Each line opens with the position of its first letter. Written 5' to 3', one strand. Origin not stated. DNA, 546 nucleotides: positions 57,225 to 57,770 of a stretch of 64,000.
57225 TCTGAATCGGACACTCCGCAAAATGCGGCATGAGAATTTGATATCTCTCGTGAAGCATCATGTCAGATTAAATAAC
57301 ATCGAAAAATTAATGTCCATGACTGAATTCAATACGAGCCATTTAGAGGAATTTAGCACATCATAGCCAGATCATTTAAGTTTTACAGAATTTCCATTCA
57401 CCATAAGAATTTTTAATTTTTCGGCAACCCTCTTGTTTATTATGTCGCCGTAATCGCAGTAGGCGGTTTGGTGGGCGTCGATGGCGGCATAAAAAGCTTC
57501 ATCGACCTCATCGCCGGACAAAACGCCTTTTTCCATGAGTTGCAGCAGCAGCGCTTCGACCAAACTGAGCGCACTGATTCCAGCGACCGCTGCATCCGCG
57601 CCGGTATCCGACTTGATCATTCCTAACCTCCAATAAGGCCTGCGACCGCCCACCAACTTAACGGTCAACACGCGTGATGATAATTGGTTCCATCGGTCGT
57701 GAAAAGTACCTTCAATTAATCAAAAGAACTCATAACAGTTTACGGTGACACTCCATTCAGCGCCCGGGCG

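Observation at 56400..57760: AT-rich islet carrying a Crp/Fnr-family regulator convergent with an unknown 82-aa ORF: probable horizontally acquired regulatory cassette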

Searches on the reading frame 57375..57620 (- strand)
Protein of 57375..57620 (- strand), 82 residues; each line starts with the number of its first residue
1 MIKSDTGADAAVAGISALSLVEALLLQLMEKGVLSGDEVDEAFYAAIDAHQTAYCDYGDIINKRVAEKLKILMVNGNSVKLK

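Call 6: search_protein_families(library=pfam, proteins=[window:57375-57620:-], max_evalue=0.1)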
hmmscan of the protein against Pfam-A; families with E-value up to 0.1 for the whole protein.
window:57375-57620:- (82 aa): 0 families

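Call 7: search_protein_families(library=ncbifam, proteins=[window:57375-57620:-], max_evalue=0.1)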
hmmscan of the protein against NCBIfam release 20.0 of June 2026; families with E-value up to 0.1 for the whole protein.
window:57375-57620:- (82 aa): 0 families

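Call 9: find_homologous_proteins(query=window:57375-57620:-, max_evalue=0.01)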
Query window:57375-57620:- (82 aa): 1 proteins with E <= 0.01 among 4 candidates.
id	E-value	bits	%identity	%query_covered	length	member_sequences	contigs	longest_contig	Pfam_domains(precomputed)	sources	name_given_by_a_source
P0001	1.2e-43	163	100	100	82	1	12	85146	-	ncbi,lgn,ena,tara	tara:strand:- start:235 stop:483 length:249 start_codon:yes stop_codon:yes gene_type:complete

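Call 12: find_encoding_contigs(protein=P0001, flank=6000, max_places=10)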
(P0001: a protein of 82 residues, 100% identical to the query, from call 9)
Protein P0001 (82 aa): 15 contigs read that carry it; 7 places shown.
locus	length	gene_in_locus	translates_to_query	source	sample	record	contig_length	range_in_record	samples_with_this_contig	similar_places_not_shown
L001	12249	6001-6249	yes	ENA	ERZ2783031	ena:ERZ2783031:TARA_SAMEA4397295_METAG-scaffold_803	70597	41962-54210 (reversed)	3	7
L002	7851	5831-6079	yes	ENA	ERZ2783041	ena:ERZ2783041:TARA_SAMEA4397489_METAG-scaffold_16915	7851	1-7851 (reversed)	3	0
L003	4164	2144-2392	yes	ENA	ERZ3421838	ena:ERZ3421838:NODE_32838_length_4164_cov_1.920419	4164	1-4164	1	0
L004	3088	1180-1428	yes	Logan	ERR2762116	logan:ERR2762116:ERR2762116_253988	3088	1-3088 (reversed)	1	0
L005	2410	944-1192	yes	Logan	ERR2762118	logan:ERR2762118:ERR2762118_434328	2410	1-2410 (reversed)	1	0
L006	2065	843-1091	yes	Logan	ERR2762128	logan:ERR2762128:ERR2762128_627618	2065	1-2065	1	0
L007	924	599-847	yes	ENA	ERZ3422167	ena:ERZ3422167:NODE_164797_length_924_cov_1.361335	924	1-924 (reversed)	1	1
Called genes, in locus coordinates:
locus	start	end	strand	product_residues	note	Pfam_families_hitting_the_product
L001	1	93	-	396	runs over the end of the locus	PF07690:MFS_1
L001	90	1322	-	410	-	PF07690:MFS_1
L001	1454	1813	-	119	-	PF03061:4HBT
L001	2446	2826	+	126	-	PF13340:DUF4096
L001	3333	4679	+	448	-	PF01554:MatE, PF03023:MurJ, PF01554:MatE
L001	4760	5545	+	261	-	PF00378:ECH_1, PF16113:ECH_2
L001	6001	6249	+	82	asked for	-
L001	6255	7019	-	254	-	PF00027:cNMP_binding, PF13545:HTH_Crp_2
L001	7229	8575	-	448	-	PF00375:SDF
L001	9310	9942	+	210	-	PF05239:PRC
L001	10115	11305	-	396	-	PF02515:CoA_transf_3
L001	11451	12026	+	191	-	PF00881:Nitroreductase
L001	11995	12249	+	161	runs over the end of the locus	PF04304:DUF454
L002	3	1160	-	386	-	?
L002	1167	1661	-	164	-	-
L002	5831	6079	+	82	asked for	-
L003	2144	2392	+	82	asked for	-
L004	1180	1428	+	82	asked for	-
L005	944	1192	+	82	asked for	-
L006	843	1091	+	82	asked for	-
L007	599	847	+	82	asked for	-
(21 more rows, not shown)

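Call 19: search_protein_representatives(protein=window:57375-57620:-)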
Query: 82 residues. Proteins with E-value up to 0.001 (for the whole library): 27; up to 1e-10: 5; up to 1e-30: 0. The best 27 are listed.
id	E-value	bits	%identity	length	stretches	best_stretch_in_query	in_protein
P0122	2.1e-17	78.4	59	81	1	8-81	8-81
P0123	3.2e-12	62.0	51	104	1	5-81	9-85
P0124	5.9e-12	61.2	53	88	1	10-81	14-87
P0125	1.0e-11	60.5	49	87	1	9-81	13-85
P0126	3.3e-11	58.9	48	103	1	8-80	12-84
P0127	6.7e-10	54.7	47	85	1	3-81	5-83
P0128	4.1e-09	52.2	51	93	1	5-81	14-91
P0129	7.5e-09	51.4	49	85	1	13-81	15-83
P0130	2.5e-08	49.7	45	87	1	8-81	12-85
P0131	3.1e-08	49.4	46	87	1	10-81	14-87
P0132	4.4e-08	49.0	49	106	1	8-81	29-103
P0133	4.5e-08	48.9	42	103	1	8-81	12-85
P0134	1.1e-07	47.7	45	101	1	6-81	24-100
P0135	2.2e-07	46.7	38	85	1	5-81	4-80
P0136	4.2e-07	45.9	41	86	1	9-81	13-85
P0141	9.9e-05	38.4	38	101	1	12-80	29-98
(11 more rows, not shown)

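Call 21: find_homologous_proteins(query=A1, max_evalue=0.001)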
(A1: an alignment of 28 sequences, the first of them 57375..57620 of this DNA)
Query A1 (28 sequences) (82 aa, profile of the alignment): 1358 proteins with E <= 0.001 among 7665 candidates; the best 120 are listed.
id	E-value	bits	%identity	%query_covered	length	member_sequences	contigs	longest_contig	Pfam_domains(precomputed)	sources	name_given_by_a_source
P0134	1.9e-25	107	43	78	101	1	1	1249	-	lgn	-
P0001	3.3e-25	106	100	100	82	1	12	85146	-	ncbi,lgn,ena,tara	tara:strand:- start:235 stop:483 length:249 start_codon:yes stop_codon:yes gene_type:complete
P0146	2.7e-22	96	51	52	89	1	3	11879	-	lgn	-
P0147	6.6e-20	89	38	83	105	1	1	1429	-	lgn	-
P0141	2.0e-19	87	38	94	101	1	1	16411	-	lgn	-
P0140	2.7e-19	87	41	80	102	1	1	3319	-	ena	-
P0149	3.2e-18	83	-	-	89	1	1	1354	-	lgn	-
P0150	2.5e-17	80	34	89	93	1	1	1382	-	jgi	jgi:hypothetical protein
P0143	4.6e-17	80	40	73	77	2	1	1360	-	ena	-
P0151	1.4e-16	78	34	85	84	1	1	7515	-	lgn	-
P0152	2.0e-16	78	37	82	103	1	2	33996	-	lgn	-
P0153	2.1e-16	78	33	83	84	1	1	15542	-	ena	-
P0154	2.4e-16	77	33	83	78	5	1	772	-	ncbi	-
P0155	3.3e-16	77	33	88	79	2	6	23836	-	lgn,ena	-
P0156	3.8e-16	77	33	83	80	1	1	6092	-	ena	-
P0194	2.5e-15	74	33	55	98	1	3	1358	-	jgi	-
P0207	3.0e-15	74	50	37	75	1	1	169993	-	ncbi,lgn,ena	-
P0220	3.9e-15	73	43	34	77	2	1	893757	-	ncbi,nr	ncbi:hypothetical protein [Roseicyclus persicicus]|nr:hypothetical protein [Roseibacterium persicicu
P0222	4.0e-15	73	32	83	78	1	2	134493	-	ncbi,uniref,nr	ncbi:hypothetical protein GCM10011342_28630 [Aquisalinus flavus]|uniref:Uncharacterized protein n=1 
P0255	7.4e-15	73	33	87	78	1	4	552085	-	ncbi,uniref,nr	ncbi:hypothetical protein GVY41_01470 [Frigidibacter albus]|uniref:Uncharacterized protein n=1 Tax=F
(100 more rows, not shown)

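Call 24: find_encoding_contigs(protein=P0220, flank=5000, max_places=3)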
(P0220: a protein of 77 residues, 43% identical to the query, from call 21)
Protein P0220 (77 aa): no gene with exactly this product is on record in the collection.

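Call 25: find_encoding_contigs(protein=P0141, flank=5000, max_places=3)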
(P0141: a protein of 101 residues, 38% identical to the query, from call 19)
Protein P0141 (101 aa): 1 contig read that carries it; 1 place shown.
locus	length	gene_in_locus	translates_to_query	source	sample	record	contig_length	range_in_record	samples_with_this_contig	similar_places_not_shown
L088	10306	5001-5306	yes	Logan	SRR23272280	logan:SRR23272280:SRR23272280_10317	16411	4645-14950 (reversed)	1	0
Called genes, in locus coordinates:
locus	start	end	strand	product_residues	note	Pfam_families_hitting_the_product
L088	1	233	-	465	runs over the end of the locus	PF03062:MBOAT, PF13813:MBOAT_2 (weak)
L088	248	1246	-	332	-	PF13472:Lipase_GDSL_2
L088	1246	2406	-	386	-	-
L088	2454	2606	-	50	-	PF19451:DUF5989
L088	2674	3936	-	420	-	PF10011:DUF2254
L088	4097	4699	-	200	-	PF07638:Sigma70_ECF (weak), PF04542:Sigma70_r2, PF22029:PhyR_sigma2, PF08281:Sigma70_r4_2, PF04545:Sigma70_r4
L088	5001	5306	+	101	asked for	-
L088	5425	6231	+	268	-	PF00027:cNMP_binding, PF13545:HTH_Crp_2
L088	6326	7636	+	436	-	PF07690:MFS_1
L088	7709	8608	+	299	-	PF13682:CZB (faint), PF00990:GGDEF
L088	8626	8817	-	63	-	PF13396:PLDc_N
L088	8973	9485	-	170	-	-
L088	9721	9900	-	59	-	-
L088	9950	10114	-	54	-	PF08085:Entericidin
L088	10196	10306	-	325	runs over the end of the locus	PF00036:EF-hand_1 (faint), PF13202:EF-hand_5 (faint), PF13405:EF-hand_6 (faint), PF13499:EF-hand_7 (faint)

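Call 27: find_related_loci(query=A2, collection=metagenome_contigs, flank=5000)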
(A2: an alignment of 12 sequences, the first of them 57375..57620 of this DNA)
Query A2 (82 aa) in metagenome_contigs; peptide patterns used: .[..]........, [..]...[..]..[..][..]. (x = any residue, [..] = any of these).
600 stretches matched a pattern (row limit reached: there are more); 3 encode a relative of the query (tblastn E <= 1e-3); 3 distinct loci.
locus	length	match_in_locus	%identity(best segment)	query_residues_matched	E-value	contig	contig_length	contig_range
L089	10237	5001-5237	48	3-81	6e-18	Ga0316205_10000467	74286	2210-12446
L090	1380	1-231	45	5-81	1e-15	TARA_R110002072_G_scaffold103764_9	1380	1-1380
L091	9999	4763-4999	43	3-81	2e-15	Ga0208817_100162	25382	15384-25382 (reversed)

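Call 29: find_encoding_contigs(protein=P0255, flank=5000, max_places=2)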
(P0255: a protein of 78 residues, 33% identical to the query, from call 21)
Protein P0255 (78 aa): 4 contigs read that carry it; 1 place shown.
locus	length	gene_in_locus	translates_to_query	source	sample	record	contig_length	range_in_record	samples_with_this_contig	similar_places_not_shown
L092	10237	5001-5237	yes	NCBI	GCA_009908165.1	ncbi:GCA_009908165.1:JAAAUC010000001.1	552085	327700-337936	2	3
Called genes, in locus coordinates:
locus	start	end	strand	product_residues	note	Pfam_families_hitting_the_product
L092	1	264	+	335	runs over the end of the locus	PF19300:BPD_transp_1_N, PF00528:BPD_transp_1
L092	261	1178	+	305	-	PF12911:OppC_N, PF00528:BPD_transp_1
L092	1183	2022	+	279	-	PF00005:ABC_tran, PF02463:SMC_N (weak), PF13304:AAA_21 (weak), PF08352:oligo_HPY (weak)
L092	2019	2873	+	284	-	PF00005:ABC_tran, PF02463:SMC_N (weak), PF13304:AAA_21 (faint), PF08352:oligo_HPY (weak)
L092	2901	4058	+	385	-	PF01321:Creatinase_N, PF00557:Peptidase_M24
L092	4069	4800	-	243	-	PF00027:cNMP_binding, PF13545:HTH_Crp_2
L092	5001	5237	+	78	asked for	-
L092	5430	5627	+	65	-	-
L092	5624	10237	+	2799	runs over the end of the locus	PF10091:Glycoamylase, PF06165:GH94_b-supersand, PF17167:Glyco_hydro_94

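Call 30: find_encoding_contigs(protein=P0222, flank=5000, max_places=2)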
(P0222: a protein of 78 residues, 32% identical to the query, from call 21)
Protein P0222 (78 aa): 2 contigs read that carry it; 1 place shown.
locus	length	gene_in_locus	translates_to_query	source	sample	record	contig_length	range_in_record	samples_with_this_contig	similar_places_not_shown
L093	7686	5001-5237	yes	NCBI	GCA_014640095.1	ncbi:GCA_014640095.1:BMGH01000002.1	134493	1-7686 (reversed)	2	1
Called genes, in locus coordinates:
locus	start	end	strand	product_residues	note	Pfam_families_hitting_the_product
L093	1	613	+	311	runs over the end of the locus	PF00561:Abhydrolase_1, PF12146:Hydrolase_4, PF12697:Abhydrolase_6, PF12695:Abhydrolase_5 (faint)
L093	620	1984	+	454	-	PF00083:Sugar_tr (weak), PF07690:MFS_1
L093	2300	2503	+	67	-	PF00313:CSD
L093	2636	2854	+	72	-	-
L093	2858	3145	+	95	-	PF01176:eIF-1a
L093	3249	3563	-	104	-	-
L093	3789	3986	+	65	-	-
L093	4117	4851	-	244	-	PF00027:cNMP_binding, PF13545:HTH_Crp_2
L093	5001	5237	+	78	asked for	-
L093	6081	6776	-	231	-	PF03358:FMN_red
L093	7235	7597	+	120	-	PF00145:DNA_methylase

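Call 31: find_encoding_contigs(protein=P0207, flank=5000, max_places=2)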
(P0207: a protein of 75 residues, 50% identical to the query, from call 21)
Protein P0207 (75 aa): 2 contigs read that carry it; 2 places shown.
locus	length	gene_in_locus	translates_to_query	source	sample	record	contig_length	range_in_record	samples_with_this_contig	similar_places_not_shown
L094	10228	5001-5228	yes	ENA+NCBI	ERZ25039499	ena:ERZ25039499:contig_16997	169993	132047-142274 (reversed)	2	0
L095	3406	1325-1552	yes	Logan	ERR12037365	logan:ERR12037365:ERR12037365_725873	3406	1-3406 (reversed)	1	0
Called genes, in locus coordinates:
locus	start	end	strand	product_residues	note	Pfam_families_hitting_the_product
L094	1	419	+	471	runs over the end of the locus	PF03606:DcuC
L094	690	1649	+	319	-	PF02274:ADI, PF19420:DDAH_eukar (weak)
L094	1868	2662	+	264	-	PF02729:OTCace_N, PF00185:OTCace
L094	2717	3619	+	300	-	PF00696:AA_kinase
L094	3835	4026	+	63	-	-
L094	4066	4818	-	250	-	PF00027:cNMP_binding, PF13545:HTH_Crp_2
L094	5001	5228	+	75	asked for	-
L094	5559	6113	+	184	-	PF11181:YflT (weak)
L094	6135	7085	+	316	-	PF00226:DnaJ, PF01556:DnaJ_C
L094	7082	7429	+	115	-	-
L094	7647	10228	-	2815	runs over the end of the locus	PF11329:DUF3131 (faint), PF10091:Glycoamylase, PF06165:GH94_b-supersand, PF17167:Glyco_hydro_94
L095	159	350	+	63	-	-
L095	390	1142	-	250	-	PF00027:cNMP_binding, PF13545:HTH_Crp_2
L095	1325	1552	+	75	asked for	-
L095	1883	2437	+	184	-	PF11181:YflT (weak)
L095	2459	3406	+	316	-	PF00226:DnaJ, PF01556:DnaJ_C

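Call 47: predict_structure(alignment_id=A3)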
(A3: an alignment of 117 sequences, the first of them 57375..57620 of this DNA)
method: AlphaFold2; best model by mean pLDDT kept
length: 82 residues; sequences in the alignment: 117
mean_pLDDT: 80.4   pTM: 0.63
mean pLDDT of the five models: 80.4, 79.4, 77.4, 75.4, 70.1
residues with pLDDT >= 90: 24; 70-90: 41; 50-70: 12; < 50: 5
segments of 3 or more residues with pLDDT < 50: 1-3
pLDDT, mean of each block of 10 residues (from residue 1): 59 84 90 92 92 78 88 69 38
secondary structure, 60 per line:
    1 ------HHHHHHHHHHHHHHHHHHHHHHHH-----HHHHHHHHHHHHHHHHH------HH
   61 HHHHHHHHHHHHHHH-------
elements in order: H7-30 H36-52 H59-75

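Call 49: fold_search(model_id=the predicted structure, library=pdb)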
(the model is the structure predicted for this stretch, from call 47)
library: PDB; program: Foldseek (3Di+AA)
matches with E <= 10: 8; with E <= 0.001: 0
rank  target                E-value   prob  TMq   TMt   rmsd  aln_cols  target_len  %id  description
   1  5u85_B                4.3e+00  0.06  0.29  0.30   7.5        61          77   21  Murine saposin-D (SapD), open conformation (released 2018-06-13)
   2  4ijj_A                7.3e+00  0.13  0.43  0.29   7.8        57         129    9  Structure of transcription factor DksA2 from Pseudomonas aeruginosa (released 2013-02-27)
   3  5w89_A                7.9e+00  0.03  0.27  0.19   6.8        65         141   17  Crystal structure of human Mcl-1 in complex with modified Bim BH3 peptide SAH-MS1-18 (released 2018-01-17)
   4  2rkh                  7.9e+00  0.03  0.30  0.19   7.4        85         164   13  Crystal structure of a putative AphA-like transcription factor (ZP_00208345.1) from Magnetospirillum magnetotacticum MS- (released 2007-10-30)
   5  4wgi_A                7.9e+00  0.03  0.23  0.07   8.1        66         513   18  A Single Diastereomer of a Macrolactam Core Binds Specifically to Myeloid Cell Leukemia 1 (MCL1) (released 2014-11-19)
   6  8x2q                  8.4e+00  0.04  0.26  0.20  13.4        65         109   12  The Crystal Structure of APC from Biortus. (released 2023-11-22)
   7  7b9v_R                9.0e+00  0.04  0.28  0.28   7.1        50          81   16  Yeast C complex spliceosome at 2.8 Angstrom resolution with Prp18/Slu7 bound (released 2021-03-10)
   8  2o2l_M                9.6e+00  0.09  0.25  0.20   1.7        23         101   17  Crystal structure of human heat-labile enterotoxin in complex with a blood group A antigen analog (released 2007-08-14)
